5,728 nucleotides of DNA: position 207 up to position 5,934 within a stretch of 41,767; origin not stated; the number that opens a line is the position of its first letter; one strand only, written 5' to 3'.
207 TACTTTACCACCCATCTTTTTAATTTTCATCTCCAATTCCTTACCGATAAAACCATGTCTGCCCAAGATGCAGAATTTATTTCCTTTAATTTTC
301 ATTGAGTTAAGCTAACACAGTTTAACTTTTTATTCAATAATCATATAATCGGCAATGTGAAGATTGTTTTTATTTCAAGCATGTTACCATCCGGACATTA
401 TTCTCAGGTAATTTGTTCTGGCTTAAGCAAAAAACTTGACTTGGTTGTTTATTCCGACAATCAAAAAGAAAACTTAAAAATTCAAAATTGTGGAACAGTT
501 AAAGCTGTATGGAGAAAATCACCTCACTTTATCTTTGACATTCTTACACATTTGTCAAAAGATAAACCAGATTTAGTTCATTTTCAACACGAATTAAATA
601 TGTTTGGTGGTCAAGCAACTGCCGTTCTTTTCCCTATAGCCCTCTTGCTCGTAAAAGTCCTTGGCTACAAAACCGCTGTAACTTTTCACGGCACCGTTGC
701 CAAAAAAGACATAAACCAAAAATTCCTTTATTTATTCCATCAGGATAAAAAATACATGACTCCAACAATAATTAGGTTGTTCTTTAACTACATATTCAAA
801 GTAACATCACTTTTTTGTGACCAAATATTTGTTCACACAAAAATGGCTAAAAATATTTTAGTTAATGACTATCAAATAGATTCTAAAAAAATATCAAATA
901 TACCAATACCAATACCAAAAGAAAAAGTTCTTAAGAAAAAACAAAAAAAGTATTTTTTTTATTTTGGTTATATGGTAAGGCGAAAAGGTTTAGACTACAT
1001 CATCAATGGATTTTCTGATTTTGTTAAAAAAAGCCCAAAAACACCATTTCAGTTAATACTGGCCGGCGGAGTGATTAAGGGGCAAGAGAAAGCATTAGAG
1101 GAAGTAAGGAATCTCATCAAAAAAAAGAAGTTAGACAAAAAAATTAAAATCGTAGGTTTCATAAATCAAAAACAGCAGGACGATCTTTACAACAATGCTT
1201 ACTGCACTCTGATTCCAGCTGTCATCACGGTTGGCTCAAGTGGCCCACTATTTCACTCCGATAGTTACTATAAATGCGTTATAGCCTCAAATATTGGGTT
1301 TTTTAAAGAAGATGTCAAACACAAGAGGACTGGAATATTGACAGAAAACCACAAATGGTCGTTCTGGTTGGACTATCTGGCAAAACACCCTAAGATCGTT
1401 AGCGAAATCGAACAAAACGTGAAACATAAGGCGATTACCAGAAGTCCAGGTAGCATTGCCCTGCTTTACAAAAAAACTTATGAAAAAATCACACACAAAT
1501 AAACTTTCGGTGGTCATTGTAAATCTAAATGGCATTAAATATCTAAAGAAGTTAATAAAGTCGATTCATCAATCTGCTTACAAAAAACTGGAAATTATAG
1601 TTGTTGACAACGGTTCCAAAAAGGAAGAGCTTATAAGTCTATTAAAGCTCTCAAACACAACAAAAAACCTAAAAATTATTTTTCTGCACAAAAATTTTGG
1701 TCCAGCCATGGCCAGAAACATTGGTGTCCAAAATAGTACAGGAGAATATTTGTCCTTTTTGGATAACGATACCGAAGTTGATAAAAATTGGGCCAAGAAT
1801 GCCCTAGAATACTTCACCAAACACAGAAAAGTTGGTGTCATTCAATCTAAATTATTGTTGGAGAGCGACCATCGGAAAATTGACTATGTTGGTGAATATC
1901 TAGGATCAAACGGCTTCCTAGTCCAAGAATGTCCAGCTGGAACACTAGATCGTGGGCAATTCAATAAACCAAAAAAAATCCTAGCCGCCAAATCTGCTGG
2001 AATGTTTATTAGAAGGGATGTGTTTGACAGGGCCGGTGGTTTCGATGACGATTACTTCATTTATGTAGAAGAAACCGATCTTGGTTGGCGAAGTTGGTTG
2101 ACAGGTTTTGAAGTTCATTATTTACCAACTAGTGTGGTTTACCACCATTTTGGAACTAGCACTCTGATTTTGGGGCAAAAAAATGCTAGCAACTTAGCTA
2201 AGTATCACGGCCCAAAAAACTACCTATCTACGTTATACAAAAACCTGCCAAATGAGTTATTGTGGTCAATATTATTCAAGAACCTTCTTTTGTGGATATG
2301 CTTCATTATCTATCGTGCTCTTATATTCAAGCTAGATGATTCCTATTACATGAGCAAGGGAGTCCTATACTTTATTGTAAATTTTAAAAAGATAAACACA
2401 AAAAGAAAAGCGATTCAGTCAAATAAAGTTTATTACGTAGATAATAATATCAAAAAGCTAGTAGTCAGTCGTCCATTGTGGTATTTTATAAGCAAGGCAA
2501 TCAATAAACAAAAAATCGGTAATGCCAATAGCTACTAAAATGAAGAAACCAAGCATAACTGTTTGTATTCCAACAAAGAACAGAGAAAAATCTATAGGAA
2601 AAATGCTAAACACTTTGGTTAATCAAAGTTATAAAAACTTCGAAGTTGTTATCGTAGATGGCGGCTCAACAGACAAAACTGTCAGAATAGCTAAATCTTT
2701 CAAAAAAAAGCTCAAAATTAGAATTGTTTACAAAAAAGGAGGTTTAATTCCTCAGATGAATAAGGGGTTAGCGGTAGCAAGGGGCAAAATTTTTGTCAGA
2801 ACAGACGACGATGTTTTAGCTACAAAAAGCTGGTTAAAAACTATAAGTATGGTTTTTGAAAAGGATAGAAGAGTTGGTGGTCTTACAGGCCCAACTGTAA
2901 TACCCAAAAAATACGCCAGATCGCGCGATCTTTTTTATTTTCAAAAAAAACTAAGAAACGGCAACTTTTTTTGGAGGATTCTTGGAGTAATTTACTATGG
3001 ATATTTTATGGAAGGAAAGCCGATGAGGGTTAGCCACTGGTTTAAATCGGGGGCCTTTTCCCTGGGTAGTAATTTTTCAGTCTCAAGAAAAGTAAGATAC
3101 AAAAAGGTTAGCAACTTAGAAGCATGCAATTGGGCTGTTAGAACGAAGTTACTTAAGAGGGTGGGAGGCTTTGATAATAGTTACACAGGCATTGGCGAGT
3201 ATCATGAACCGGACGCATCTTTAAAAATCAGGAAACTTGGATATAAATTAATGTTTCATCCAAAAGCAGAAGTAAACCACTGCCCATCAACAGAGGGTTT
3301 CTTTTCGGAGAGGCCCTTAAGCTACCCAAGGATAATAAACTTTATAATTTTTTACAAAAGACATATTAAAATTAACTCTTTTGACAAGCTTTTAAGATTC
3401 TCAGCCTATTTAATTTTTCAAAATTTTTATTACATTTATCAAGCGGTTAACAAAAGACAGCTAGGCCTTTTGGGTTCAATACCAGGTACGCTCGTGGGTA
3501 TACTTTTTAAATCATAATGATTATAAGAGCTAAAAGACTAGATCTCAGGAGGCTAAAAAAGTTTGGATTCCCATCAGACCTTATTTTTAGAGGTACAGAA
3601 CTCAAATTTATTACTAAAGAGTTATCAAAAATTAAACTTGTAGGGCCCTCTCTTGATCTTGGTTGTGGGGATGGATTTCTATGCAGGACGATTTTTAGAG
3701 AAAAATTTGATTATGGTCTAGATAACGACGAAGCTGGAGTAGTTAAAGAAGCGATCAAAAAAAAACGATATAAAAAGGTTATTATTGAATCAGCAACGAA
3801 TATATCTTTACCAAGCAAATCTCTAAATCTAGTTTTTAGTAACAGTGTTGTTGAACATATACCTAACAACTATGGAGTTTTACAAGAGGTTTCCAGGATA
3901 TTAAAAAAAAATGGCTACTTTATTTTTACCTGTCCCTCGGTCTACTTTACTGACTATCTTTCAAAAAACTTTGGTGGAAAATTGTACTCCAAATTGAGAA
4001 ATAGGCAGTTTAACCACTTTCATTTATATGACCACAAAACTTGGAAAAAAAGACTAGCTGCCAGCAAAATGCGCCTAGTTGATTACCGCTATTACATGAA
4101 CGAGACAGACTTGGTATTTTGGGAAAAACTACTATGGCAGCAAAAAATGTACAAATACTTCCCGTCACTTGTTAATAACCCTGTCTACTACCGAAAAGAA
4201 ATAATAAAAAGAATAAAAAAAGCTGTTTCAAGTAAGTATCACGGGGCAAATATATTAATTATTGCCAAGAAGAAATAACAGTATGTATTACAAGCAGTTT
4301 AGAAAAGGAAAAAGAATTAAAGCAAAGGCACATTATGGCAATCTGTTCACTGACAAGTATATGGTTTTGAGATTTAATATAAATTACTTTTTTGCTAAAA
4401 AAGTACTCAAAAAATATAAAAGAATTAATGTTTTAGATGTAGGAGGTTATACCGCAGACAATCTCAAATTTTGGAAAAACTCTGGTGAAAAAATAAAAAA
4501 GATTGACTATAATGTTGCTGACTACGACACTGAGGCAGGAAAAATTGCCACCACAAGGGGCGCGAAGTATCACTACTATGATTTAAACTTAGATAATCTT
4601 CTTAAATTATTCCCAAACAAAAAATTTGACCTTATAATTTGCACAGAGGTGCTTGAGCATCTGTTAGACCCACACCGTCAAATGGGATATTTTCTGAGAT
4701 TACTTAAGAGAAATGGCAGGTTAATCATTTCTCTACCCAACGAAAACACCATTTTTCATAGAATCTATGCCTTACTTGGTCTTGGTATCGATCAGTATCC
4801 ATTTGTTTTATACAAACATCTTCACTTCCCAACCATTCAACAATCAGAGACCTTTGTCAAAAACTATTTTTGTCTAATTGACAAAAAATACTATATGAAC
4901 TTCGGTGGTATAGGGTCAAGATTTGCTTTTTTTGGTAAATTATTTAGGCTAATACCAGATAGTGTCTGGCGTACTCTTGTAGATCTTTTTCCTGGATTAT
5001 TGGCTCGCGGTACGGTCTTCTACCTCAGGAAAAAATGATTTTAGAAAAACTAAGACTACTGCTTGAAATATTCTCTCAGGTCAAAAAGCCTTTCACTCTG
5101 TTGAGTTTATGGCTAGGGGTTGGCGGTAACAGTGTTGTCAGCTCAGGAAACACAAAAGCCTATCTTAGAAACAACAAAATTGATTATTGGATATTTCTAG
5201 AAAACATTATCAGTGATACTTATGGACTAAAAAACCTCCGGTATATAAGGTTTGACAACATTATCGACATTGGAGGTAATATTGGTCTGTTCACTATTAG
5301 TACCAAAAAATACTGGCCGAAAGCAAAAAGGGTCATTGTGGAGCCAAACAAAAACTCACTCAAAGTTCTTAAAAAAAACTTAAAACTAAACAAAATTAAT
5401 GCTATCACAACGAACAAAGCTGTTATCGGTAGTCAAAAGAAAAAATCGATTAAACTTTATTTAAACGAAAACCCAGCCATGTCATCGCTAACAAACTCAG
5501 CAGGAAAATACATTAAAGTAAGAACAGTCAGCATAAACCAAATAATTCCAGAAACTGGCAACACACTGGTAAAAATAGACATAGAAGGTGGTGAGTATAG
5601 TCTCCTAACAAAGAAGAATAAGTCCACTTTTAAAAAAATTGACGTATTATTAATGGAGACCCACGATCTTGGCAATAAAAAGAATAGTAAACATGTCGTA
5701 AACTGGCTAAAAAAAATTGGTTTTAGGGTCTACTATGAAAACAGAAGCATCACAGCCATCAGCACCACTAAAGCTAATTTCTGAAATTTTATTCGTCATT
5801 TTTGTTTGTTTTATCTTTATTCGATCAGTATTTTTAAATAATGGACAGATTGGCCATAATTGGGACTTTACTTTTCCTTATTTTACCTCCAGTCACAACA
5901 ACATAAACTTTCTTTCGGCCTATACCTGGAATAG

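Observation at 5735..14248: Five consecutive large polytopic membrane proteins, at least three of them GT-C-type: an unusually dense extracytoplasmic glycosyltransferase array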

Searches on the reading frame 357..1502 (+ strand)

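Call 6: search_protein_families(library=pfam, proteins=[window:357-1502:+], max_evalue=0.001)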
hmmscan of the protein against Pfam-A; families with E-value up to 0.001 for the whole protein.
window:357-1502:+ (381 aa): 3 families
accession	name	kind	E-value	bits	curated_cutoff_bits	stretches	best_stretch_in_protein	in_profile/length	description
PF00534.26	Glycos_transf_1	-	1.5e-15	57.6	26.4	1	188-340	6-151/172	Glycosyl transferases group 1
PF13692.12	Glyco_trans_1_4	-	9e-13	49.1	27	1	198-332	2-127/142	Glycosyl transferases group 1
PF13439.12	Glyco_transf_4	-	1.5e-09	38.6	28.5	1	13-186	19-166/170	Glycosyltransferase Family 4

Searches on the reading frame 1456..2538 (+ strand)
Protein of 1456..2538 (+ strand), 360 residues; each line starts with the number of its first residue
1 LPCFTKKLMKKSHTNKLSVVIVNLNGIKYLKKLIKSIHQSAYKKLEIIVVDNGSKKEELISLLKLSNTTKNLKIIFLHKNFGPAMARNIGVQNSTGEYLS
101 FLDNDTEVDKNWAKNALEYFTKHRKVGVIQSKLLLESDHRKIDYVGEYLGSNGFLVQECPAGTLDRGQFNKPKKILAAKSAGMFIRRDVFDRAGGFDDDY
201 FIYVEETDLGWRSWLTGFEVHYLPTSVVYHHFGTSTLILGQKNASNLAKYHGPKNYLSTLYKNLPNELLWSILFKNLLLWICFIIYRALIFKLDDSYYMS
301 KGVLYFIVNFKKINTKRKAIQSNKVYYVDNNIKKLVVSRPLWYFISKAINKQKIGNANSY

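Call 6: search_protein_families(library=pfam, proteins=[window:1456-2538:+], max_evalue=0.001)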
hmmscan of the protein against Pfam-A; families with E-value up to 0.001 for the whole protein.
window:1456-2538:+ (360 aa): 4 families
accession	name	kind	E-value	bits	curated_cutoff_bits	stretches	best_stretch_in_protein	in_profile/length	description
PF00535.33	Glycos_transf_2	-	9.2e-27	94.5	23.3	1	18-190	1-164/168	Glycosyl transferase family 2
PF13641.12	Glyco_tranf_2_3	-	2.3e-14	54.4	27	1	17-237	3-218/230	Glycosyltransferase like family 2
PF10111.15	Glyco_tranf_2_2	-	1.2e-11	45.1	27.3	1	25-261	10-236/276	Glycosyltransferase like family 2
PF13632.12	Glyco_trans_2_3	-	1.6e-05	25.3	27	1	101-248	4-142/198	Glycosyl transferase family group 2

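Call 50: search_protein_families(library=ncbifam, proteins=[window:1456-2538:+], max_evalue=0.001)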
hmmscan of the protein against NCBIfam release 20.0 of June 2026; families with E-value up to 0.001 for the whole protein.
window:1456-2538:+ (360 aa): 20 families
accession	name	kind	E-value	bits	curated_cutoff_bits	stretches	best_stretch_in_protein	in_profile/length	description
TIGR03965.1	mycofact_glyco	equivalog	9.1e-26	90.7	280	1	10-231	69-281/467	mycofactocin biosynthesis glycosyltransferase MftF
NF041875.1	EPS_EpsD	equivalog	1.7e-21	76.9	370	1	17-232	1-208/325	exopolysaccharide biosynthesis glycosyltransferase EpsD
TIGR01556.1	rhamnosyltran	subfamily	1.2e-19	70.6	200.55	1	27-273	7-248/281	rhamnosyltransferase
NF038299.1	EPS_HpsN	equivalog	2.5e-19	69.4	425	1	16-325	2-313/317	hormogonium polysaccharide biosynthesis glycosyltransferase HpsN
NF047683.1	TeichurnBiosyTuaG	equivalog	1.3e-18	67.6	400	1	14-126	5-117/252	teichuronic acid biosynthesis protein TuaG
TIGR03937.1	PgaC_IcaA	equivalog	8.4e-18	64.5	422.3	1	7-129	37-159/407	poly-beta-1,6-N-acetyl-D-glucosamine synthase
NF007482.0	PRK10073.1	equivalog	2.4e-16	59.7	423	1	11-118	2-108/334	glycosyltransferase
NF038302.1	EPS_HpsE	equivalog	3.2e-16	59.2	300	1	16-147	2-138/307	hormogonium polysaccharide biosynthesis glycosyltransferase HpsE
TIGR04283.1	glyco_like_mftF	equivalog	6.5e-15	55.3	182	1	17-214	1-170/221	TIGR04283 family arsenosugar biosynthesis glycosyltransferase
NF050050.1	ProtGlycPglI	equivalog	5.4e-12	45.7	500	1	15-113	2-101/306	GalNAc(5)-diNAcBac-PP-undecaprenol beta-1,3-glucosyltransferase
TIGR03111.1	glyc2_xrt_Gpos1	hypoth_equivalog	5.7e-12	45.1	363.95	1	10-137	44-173/439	TIGR03111 family XrtG-associated glycosyltransferase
NF041394.1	GtaseAglG_Halo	equivalog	1.2e-11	44.5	440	1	17-230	3-215/304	glucosyl-dolichyl phosphate glucuronosyltransferase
NF007453.0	PRK10018.1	equivalog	2.1e-07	30.9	382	1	17-129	8-116/280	colanic acid biosynthesis glycosyltransferase WcaA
NF047588.1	GlcsyltransPgfSStrep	equivalog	2.5e-07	30.2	500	1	16-121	2-111/308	glycosyltransferase PgfS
TIGR04017.1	WcaA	equivalog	4.2e-07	29.9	495.75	1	18-128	8-114/279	colanic acid biosynthesis glycosyltransferase WcaA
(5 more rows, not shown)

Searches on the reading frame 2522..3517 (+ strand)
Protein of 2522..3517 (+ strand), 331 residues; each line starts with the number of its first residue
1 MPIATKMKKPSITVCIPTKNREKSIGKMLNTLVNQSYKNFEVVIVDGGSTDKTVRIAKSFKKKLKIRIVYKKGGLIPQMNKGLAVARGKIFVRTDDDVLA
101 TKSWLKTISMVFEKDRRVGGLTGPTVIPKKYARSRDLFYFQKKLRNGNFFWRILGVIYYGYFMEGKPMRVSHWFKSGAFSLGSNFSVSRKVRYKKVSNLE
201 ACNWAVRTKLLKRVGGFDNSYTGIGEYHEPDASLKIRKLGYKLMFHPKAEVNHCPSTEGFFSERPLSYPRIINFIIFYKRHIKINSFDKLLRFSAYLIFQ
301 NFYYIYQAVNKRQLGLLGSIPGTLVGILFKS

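Call 6: search_protein_families(library=pfam, proteins=[window:2522-3517:+], max_evalue=0.001)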
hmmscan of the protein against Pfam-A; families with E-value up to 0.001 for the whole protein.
window:2522-3517:+ (331 aa): 3 families
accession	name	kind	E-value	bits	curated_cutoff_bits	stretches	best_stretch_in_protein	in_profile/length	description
PF00535.33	Glycos_transf_2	-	3.7e-27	95.7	23.3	1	13-136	1-130/168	Glycosyl transferase family 2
PF13641.12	Glyco_tranf_2_3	-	2.2e-11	44.7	27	1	10-258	1-216/230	Glycosyltransferase like family 2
PF10111.15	Glyco_tranf_2_2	-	1.3e-06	28.6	27.3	1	13-107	1-101/276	Glycosyltransferase like family 2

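Call 50: search_protein_families(library=ncbifam, proteins=[window:2522-3517:+], max_evalue=0.001)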
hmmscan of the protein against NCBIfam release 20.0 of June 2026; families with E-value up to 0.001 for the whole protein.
window:2522-3517:+ (331 aa): 23 families
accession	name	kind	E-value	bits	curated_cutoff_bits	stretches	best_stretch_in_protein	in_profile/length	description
TIGR03965.1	mycofact_glyco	equivalog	2.5e-22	79.4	280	2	6-130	70-195/467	mycofactocin biosynthesis glycosyltransferase MftF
NF041875.1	EPS_EpsD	equivalog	3.4e-21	76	370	1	13-110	2-102/325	exopolysaccharide biosynthesis glycosyltransferase EpsD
NF038299.1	EPS_HpsN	equivalog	5.4e-20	71.6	425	2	10-134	1-128/317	hormogonium polysaccharide biosynthesis glycosyltransferase HpsN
TIGR03937.1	PgaC_IcaA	equivalog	2e-15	56.7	422.3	1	7-126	42-164/407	poly-beta-1,6-N-acetyl-D-glucosamine synthase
TIGR04283.1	glyco_like_mftF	equivalog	4.2e-15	55.9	182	1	12-119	1-104/221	TIGR04283 family arsenosugar biosynthesis glycosyltransferase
NF007482.0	PRK10073.1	equivalog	3.1e-14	52.7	423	1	8-116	4-115/334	glycosyltransferase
NF041394.1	GtaseAglG_Halo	equivalog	4.7e-14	52.4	440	1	11-133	4-126/304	glucosyl-dolichyl phosphate glucuronosyltransferase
TIGR03111.1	glyc2_xrt_Gpos1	hypoth_equivalog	1.3e-12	47.3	363.95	1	6-169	45-206/439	TIGR03111 family XrtG-associated glycosyltransferase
NF038302.1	EPS_HpsE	equivalog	4.4e-12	45.6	300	1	12-121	3-120/307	hormogonium polysaccharide biosynthesis glycosyltransferase HpsE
NF047683.1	TeichurnBiosyTuaG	equivalog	6.4e-11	42.4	400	1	8-98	4-97/252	teichuronic acid biosynthesis protein TuaG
NF053739.1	GlytfEpsEBac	equivalog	1.8e-10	40.3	450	1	10-107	1-102/265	glycosyltransferase EpsE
NF050050.1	ProtGlycPglI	equivalog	8.7e-09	35.2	500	1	10-101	2-98/306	GalNAc(5)-diNAcBac-PP-undecaprenol beta-1,3-glucosyltransferase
NF010496.0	PRK13915.1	equivalog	2.3e-08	33.5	262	1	6-102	28-131/307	glucosyl-3-phosphoglycerate synthase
TIGR03469.1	HpnB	hypoth_equivalog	5e-08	32.4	379.25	1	6-65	40-100/386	hopene-associated glycosyltransferase HpnB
TIGR04182.1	glyco_TIGR04182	equivalog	2e-07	30.7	325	1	12-63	2-51/293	S-layer glycoprotein N-glycosyltransferase AglJ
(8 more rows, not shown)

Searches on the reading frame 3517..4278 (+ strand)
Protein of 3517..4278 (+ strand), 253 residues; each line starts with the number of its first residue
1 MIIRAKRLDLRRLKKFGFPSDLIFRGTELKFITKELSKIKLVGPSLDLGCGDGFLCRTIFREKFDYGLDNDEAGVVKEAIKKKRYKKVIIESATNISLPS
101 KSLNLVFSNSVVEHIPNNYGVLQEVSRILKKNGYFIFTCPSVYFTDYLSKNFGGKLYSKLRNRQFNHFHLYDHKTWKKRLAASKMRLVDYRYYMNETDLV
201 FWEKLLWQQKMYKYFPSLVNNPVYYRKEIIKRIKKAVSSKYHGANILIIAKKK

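Call 6: search_protein_families(library=pfam, proteins=[window:3517-4278:+], max_evalue=0.001)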
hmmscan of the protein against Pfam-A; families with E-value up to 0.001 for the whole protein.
window:3517-4278:+ (253 aa): 7 families
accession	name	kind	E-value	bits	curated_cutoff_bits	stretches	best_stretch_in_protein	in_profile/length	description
PF08241.18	Methyltransf_11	-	3.4e-14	53.7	21.2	1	46-137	1-95/95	Methyltransferase domain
PF13847.12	Methyltransf_31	-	3.1e-13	50.1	27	1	46-141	8-113/145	Methyltransferase domain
PF13489.12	Methyltransf_23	-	1.3e-10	41.7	27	1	34-182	14-156/164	Methyltransferase domain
PF13649.12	Methyltransf_25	-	3.6e-08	34.4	27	1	46-133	2-97/97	Methyltransferase domain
PF08242.18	Methyltransf_12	-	1.1e-07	32.9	30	1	46-135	1-98/98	Methyltransferase domain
PF03141.22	Methyltransf_29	-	4.2e-06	26.1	23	1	45-144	121-224/506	Putative S-adenosyl-L-methionine-dependent methyltransferase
PF01555.25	N6_N4_Mtase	-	0.00031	21.2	26.7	1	115-223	29-111/221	DNA methylase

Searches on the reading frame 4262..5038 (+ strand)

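Call 6: search_protein_families(library=pfam, proteins=[window:4262-5038:+], max_evalue=0.001)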
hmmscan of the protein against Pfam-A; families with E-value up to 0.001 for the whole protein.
window:4262-5038:+ (258 aa): 6 families
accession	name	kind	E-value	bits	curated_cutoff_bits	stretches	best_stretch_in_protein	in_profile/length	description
PF13489.12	Methyltransf_23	-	1.7e-13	51.1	27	1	43-192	16-147/164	Methyltransferase domain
PF08242.18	Methyltransf_12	-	1.8e-09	38.7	30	1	58-154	1-98/98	Methyltransferase domain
PF08241.18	Methyltransf_11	-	7.6e-09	36.5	21.2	1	58-156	1-95/95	Methyltransferase domain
PF13847.12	Methyltransf_31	-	1.5e-06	28.4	27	1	56-162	6-116/145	Methyltransferase domain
PF13649.12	Methyltransf_25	-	7.8e-05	23.7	27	1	57-152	1-97/97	Methyltransferase domain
PF07021.18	MetW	-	0.00012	22.2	21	1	56-201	16-157/193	Methionine biosynthesis protein MetW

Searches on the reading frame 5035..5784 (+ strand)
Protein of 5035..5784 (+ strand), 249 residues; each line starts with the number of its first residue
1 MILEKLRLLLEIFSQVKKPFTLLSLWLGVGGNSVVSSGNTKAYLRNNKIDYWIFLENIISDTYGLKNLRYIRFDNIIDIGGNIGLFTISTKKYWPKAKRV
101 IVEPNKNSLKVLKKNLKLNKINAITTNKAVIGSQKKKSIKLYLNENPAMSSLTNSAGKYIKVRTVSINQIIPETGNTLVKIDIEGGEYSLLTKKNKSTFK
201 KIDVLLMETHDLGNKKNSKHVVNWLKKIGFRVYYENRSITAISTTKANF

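Call 6: search_protein_families(library=pfam, proteins=[window:5035-5784:+], max_evalue=0.001)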
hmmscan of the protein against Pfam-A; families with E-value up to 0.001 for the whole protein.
window:5035-5784:+ (249 aa): 3 families
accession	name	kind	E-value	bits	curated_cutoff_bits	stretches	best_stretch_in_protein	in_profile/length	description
PF05050.19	Methyltransf_21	-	4.8e-14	53.3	22.7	1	78-232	1-173/173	Methyltransferase FkbM domain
PF05175.20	MTS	-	1.3e-05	25.4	23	1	66-144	25-104/170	Methyltransferase small domain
PF02475.24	TRM5-TYW2_MTfase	-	2.1e-05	25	28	1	75-125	39-89/164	TRM5/TYW2 methyltransferase domain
